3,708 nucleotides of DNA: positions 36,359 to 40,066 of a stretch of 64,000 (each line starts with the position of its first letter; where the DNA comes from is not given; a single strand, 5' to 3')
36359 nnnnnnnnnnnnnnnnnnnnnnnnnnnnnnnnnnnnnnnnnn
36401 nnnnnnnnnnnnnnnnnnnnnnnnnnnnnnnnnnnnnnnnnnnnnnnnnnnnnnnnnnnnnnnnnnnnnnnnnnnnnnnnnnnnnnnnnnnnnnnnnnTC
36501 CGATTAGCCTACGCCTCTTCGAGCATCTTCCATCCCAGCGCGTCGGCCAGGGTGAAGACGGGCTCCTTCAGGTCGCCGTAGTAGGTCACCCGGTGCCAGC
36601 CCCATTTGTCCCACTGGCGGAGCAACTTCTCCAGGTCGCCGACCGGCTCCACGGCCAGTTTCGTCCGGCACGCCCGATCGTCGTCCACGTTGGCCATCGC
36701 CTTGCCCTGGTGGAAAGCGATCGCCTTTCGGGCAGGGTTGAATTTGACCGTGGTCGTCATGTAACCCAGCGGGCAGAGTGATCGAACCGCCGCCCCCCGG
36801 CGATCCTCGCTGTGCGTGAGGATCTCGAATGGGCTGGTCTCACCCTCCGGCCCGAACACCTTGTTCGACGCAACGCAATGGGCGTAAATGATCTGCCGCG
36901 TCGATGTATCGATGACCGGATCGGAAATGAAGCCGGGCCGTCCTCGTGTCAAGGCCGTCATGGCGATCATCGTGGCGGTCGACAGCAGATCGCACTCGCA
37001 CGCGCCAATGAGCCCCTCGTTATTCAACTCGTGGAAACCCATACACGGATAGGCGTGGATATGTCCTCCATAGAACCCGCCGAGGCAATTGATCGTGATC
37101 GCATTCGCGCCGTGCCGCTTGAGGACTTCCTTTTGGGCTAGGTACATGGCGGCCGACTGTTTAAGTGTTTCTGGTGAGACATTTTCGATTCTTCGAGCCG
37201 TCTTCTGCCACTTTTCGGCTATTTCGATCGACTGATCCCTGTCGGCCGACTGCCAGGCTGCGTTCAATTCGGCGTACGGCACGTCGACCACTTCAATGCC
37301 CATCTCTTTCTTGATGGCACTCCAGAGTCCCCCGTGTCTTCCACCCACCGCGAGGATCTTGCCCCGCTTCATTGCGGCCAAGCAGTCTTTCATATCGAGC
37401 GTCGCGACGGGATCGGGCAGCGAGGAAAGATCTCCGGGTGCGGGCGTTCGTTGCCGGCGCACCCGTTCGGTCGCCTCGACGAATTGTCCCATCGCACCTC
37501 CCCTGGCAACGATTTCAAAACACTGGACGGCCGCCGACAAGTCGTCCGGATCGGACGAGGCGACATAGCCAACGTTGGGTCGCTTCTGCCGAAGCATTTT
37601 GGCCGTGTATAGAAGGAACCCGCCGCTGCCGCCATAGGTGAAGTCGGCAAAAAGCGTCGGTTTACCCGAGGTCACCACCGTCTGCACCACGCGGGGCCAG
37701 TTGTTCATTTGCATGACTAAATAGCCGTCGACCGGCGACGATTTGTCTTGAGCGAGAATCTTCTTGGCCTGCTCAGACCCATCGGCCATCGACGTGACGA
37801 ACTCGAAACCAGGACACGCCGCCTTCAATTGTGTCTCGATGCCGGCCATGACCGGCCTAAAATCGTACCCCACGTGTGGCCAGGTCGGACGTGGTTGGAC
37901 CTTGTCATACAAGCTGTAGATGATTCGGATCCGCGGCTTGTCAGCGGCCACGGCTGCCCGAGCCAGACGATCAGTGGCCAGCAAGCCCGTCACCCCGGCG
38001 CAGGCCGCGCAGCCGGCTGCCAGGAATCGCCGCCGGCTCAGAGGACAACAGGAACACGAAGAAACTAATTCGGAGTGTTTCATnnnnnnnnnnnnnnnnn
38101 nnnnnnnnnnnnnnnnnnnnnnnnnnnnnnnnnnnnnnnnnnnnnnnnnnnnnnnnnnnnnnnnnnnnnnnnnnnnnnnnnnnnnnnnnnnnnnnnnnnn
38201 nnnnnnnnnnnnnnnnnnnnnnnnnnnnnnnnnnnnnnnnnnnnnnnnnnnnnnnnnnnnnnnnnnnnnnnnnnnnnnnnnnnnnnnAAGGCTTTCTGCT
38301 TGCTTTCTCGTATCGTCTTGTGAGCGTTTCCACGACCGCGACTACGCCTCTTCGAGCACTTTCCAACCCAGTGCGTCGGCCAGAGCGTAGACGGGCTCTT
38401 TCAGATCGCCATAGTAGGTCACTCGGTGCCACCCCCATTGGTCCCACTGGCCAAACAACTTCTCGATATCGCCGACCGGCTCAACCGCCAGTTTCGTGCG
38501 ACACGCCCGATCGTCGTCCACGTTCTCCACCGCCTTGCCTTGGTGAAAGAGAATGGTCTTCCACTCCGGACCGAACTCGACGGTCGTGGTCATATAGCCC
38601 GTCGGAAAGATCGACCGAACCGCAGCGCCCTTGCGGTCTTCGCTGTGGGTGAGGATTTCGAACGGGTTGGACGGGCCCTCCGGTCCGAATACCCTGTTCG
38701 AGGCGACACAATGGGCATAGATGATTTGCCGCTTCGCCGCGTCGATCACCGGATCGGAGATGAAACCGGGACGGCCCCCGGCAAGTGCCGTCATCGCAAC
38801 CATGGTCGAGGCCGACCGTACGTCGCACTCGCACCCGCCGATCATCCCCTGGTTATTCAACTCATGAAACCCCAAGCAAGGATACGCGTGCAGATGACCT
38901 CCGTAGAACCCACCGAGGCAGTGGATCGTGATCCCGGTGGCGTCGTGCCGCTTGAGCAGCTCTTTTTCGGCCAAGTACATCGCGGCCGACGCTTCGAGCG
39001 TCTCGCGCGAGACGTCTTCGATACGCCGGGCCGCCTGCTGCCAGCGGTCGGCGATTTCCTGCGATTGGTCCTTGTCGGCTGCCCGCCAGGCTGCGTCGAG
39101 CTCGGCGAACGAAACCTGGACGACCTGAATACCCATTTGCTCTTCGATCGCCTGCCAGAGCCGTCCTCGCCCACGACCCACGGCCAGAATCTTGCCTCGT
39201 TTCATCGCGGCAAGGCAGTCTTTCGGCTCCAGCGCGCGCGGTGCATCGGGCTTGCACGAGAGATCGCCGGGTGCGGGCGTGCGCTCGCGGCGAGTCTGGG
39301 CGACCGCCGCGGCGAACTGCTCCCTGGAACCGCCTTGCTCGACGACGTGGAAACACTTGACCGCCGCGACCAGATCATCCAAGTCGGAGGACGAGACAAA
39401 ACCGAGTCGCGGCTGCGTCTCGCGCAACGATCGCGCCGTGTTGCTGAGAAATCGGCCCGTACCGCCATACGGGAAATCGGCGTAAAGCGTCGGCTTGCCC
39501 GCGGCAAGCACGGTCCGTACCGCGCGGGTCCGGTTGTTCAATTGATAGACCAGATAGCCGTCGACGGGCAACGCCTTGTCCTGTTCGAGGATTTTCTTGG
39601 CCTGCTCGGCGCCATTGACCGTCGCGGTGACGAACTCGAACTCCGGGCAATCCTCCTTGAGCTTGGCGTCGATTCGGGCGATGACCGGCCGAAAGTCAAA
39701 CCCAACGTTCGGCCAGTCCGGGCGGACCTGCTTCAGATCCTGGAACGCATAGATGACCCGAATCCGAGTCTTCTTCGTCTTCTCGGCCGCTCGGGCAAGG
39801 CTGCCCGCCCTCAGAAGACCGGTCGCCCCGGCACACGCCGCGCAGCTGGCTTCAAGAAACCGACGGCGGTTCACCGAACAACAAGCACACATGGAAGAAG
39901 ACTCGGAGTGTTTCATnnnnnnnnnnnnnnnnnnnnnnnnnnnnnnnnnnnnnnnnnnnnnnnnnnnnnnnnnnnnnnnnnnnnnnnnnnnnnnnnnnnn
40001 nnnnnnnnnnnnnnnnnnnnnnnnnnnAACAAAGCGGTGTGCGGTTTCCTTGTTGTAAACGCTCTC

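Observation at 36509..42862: Three tandem, exactly 524-codon, Tat-exported sugar-isomerase-like paralogs behind a ferredoxin-nitroreductase gene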

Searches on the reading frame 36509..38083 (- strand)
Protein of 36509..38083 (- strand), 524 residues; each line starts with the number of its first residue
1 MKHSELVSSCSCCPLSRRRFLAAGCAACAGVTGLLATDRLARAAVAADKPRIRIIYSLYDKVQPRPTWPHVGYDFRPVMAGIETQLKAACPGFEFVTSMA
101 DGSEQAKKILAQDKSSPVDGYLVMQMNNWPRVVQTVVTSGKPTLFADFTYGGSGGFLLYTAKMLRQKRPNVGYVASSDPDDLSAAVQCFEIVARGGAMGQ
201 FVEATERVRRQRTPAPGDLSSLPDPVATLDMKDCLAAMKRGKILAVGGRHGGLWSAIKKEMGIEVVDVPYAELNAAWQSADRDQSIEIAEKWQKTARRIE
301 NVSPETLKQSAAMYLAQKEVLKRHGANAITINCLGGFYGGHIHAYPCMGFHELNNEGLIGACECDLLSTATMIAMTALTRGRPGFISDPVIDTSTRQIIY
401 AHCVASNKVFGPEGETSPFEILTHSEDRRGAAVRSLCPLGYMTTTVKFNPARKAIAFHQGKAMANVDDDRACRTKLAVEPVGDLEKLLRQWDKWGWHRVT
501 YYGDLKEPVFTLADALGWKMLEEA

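Call 4: search_protein_families(library=pfam, proteins=[window:36509-38083:-], max_evalue=1)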
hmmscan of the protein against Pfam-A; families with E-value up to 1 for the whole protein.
window:36509-38083:- (524 aa): 1 family
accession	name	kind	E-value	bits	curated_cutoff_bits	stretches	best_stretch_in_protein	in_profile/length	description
PF12435.13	DUF3678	-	0.21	11.5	23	1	8-20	14-26/35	Protein of unknown function (DUF3678)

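Call 5: search_protein_families(library=ncbifam, proteins=[window:36509-38083:-], max_evalue=1)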
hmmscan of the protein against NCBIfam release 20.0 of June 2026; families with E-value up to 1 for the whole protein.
window:36509-38083:- (524 aa): 2 families
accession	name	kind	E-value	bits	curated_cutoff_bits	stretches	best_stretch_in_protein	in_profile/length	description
NF048012.1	SlpQosIsomSftI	equivalog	3.9e-10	39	700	1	231-406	147-327/443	sulfoquinovose isomerase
TIGR01409.1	TAT_signal_seq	domain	0.2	12.1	16.7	1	15-46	1-29/29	twin-arginine translocation signal domain-containing protein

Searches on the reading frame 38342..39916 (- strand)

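Call 4: search_protein_families(library=pfam, proteins=[window:38342-39916:-], max_evalue=1)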
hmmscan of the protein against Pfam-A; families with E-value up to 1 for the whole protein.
window:38342-39916:- (524 aa): 2 families
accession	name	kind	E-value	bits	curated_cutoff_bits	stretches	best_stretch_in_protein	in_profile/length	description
PF07739.18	TipAS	-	0.0023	18.9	23.8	1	270-326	41-101/117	TipAS antibiotic-recognition domain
PF24856.1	AraA_central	-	0.0091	16.9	24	1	258-379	23-146/148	L-arabinose isomerase central domain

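Call 5: search_protein_families(library=ncbifam, proteins=[window:38342-39916:-], max_evalue=1)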
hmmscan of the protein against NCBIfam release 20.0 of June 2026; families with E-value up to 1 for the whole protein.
window:38342-39916:- (524 aa): 2 families
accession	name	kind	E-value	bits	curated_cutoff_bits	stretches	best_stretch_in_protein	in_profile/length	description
NF048012.1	SlpQosIsomSftI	equivalog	1.4e-11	43.8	700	1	256-407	178-328/443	sulfoquinovose isomerase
NF002795.0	PRK02929.1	equivalog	0.0042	15.8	622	1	258-390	199-336/499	L-arabinose isomerase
